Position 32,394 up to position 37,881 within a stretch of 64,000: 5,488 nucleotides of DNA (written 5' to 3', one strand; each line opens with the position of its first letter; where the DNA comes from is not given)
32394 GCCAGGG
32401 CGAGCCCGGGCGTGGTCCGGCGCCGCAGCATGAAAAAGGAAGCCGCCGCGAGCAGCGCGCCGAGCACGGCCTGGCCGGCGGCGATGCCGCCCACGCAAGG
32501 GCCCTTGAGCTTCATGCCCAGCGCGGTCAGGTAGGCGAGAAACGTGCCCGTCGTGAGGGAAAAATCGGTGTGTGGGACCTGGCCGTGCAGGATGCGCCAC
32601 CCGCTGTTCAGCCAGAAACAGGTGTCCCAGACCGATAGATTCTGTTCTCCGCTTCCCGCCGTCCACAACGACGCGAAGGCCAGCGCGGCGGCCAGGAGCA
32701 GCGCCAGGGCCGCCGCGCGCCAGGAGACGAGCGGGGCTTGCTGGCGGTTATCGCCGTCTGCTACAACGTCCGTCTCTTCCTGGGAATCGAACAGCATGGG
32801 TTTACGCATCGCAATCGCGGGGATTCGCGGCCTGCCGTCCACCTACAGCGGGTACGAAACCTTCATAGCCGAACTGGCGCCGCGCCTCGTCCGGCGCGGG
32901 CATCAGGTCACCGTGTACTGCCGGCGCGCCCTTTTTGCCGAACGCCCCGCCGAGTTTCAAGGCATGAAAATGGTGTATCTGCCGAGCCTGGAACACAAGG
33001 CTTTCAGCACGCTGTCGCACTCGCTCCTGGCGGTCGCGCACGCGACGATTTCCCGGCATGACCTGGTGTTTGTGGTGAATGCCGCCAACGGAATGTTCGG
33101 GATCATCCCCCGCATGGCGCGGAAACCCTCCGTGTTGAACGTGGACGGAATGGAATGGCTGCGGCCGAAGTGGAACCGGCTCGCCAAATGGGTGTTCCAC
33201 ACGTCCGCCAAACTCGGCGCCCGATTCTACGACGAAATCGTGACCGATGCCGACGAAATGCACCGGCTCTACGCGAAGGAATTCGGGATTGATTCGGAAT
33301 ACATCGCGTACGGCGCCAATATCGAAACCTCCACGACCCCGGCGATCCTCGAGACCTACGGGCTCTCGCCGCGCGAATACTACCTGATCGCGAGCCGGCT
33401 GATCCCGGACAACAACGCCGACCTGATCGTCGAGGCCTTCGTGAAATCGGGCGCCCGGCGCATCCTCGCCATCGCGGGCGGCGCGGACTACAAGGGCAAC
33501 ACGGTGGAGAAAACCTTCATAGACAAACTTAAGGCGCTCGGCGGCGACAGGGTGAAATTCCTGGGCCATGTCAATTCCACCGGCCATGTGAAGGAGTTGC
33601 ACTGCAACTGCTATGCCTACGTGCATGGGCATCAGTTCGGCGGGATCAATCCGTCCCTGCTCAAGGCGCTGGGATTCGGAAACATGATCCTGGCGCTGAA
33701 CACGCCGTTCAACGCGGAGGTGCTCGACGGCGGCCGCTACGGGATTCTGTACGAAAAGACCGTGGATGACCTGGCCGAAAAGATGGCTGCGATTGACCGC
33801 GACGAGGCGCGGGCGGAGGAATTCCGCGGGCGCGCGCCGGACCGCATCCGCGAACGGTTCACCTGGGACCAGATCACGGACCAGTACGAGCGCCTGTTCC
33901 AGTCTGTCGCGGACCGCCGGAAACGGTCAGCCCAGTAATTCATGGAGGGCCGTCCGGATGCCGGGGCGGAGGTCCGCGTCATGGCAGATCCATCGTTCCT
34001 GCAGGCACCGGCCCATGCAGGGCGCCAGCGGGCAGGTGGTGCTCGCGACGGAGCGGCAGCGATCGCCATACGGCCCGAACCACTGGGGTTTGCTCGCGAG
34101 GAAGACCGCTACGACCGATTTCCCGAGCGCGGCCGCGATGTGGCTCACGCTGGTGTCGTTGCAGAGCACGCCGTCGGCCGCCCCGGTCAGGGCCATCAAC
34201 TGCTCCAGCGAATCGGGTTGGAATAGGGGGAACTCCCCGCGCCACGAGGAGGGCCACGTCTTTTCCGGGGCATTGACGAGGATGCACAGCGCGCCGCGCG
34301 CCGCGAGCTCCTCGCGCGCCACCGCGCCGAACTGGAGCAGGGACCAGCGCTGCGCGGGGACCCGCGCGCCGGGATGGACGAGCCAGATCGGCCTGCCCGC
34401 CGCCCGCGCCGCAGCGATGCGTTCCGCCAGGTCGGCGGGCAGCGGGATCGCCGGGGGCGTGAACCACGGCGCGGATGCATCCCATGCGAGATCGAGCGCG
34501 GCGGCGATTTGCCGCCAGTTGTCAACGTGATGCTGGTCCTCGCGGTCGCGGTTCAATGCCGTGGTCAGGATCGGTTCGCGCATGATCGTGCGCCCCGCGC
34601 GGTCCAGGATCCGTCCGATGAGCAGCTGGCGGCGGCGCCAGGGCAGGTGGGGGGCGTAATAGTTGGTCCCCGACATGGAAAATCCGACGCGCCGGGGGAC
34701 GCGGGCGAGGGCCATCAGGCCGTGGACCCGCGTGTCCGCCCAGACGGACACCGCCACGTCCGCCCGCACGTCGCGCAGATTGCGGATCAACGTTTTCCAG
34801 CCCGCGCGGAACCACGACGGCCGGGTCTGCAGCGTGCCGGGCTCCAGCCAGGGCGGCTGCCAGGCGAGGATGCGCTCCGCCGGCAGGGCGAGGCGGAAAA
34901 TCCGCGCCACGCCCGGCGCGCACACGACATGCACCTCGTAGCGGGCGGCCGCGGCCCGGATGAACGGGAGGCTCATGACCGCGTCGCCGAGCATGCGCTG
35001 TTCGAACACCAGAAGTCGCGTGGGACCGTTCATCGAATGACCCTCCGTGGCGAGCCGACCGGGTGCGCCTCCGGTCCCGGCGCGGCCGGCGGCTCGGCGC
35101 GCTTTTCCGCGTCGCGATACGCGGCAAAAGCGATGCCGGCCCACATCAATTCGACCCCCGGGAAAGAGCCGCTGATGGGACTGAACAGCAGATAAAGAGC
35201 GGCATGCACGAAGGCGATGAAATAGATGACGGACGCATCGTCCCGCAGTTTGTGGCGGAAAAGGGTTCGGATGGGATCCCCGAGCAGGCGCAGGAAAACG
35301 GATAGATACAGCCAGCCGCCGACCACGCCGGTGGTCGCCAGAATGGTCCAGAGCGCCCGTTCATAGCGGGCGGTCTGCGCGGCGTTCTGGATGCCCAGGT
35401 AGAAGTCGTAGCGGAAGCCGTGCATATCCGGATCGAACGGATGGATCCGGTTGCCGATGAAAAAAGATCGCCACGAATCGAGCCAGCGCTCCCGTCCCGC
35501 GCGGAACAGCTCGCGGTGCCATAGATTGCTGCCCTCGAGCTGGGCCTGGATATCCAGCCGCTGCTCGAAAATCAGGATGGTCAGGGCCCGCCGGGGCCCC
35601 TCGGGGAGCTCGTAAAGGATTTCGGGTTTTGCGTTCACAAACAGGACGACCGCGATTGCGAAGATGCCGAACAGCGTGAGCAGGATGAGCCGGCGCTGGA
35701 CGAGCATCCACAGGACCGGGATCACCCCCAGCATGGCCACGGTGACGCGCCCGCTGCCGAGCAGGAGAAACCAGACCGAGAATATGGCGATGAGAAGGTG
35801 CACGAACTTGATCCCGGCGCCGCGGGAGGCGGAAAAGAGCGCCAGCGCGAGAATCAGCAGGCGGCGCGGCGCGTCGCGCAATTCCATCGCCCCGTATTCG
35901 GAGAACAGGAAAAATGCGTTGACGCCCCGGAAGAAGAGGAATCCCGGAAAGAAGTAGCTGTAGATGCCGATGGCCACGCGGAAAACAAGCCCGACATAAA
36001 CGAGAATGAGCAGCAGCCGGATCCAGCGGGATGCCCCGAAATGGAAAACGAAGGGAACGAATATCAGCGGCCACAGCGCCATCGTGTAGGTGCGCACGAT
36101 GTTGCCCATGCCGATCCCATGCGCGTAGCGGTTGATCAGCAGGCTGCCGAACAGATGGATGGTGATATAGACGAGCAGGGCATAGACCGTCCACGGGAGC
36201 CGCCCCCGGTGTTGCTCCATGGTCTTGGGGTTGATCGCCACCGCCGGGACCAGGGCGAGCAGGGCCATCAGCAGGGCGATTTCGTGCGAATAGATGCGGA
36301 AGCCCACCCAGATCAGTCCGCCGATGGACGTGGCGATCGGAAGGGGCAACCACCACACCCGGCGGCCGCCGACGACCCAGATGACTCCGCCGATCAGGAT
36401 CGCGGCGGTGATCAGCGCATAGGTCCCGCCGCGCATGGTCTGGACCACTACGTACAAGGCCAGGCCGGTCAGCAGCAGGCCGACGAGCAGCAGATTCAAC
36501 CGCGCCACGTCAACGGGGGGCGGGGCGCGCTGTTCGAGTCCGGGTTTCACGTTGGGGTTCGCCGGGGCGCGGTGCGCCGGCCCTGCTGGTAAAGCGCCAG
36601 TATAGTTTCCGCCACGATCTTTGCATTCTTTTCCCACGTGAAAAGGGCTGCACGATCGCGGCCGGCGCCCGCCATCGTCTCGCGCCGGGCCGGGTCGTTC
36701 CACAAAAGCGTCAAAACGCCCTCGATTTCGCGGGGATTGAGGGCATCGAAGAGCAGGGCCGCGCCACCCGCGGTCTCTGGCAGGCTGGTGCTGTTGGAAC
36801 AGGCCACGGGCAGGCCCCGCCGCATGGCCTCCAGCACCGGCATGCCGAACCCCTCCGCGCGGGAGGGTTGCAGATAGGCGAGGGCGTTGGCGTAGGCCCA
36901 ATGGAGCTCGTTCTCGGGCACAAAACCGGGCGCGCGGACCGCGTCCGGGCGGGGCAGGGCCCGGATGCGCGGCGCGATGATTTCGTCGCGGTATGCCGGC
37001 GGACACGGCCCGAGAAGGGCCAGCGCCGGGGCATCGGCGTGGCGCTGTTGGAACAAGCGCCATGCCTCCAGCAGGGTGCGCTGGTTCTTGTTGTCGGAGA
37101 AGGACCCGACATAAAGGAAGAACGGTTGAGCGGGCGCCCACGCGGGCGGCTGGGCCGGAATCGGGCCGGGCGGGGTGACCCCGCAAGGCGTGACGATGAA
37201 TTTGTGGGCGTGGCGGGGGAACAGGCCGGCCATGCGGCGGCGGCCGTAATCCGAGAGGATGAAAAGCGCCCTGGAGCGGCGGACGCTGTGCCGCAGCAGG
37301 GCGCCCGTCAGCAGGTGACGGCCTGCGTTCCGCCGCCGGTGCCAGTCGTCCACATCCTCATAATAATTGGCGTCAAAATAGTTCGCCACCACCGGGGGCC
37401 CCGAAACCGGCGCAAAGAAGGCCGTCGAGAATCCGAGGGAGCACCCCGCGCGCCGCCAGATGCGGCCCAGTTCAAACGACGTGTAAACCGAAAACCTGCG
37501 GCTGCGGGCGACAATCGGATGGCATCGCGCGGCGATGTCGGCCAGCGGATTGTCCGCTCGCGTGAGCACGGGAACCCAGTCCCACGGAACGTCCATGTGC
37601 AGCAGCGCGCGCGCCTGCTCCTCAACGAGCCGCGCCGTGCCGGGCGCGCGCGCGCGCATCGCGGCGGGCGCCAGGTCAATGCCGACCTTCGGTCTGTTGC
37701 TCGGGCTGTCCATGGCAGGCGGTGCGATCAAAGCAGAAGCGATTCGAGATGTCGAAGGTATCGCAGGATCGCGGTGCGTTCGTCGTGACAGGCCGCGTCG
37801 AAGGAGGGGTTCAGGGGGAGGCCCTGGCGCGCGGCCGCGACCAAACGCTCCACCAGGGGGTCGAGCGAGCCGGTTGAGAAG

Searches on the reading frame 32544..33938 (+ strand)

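Call 58: search_protein_families(library=pfam, proteins=[window:32544-33938:+], max_evalue=0.0001)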
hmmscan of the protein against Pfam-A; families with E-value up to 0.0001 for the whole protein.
window:32544-33938:+ (464 aa): 6 families
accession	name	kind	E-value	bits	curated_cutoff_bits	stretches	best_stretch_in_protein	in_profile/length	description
PF13579.12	Glyco_trans_4_4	-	4.4e-13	50.3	29.7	1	102-254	1-152/158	Glycosyl transferase 4-like domain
PF00534.26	Glycos_transf_1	-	2.2e-12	47.3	26.4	1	277-431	15-169/172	Glycosyl transferases group 1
PF09314.17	DUF1972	-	4.7e-12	46.3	25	1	90-258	5-185/186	Domain of unknown function (DUF1972)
PF13439.12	Glyco_transf_4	-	4.1e-11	43.6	28.5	1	102-254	2-159/170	Glycosyltransferase Family 4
PF13692.12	Glyco_trans_1_4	-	2.2e-08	34.9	27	1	281-417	5-139/142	Glycosyl transferases group 1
PF13524.12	Glyco_trans_1_2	-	4e-06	27.3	25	1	332-448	27-142/144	Glycosyl transferase-like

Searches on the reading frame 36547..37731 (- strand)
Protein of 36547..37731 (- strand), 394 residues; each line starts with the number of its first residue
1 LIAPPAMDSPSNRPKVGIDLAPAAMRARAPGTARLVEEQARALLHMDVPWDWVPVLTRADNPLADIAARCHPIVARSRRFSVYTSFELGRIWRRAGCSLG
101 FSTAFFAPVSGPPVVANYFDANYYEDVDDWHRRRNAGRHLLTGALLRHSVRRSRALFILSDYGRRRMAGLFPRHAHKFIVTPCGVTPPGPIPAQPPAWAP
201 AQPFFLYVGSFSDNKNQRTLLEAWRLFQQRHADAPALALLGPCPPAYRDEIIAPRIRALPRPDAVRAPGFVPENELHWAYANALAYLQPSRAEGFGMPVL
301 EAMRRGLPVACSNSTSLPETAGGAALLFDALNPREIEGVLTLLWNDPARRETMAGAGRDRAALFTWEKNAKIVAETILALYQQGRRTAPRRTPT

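Call 58: search_protein_families(library=pfam, proteins=[window:36547-37731:-], max_evalue=0.0001)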
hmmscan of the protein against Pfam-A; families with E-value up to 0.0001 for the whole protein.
window:36547-37731:- (394 aa): 4 families
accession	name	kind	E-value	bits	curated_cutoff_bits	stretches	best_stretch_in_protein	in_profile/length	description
PF00534.26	Glycos_transf_1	-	7.9e-22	78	26.4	1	199-359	12-171/172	Glycosyl transferases group 1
PF13692.12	Glyco_trans_1_4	-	3.7e-18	66.6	27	1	203-338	2-134/142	Glycosyl transferases group 1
PF20706.3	GT4-conflict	-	2.7e-08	33.6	26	1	184-315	180-314/385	Family 4 Glycosyltransferase in conflict systems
PF13524.12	Glyco_trans_1_2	-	1.2e-05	25.7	25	1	236-370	16-139/144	Glycosyl transferase-like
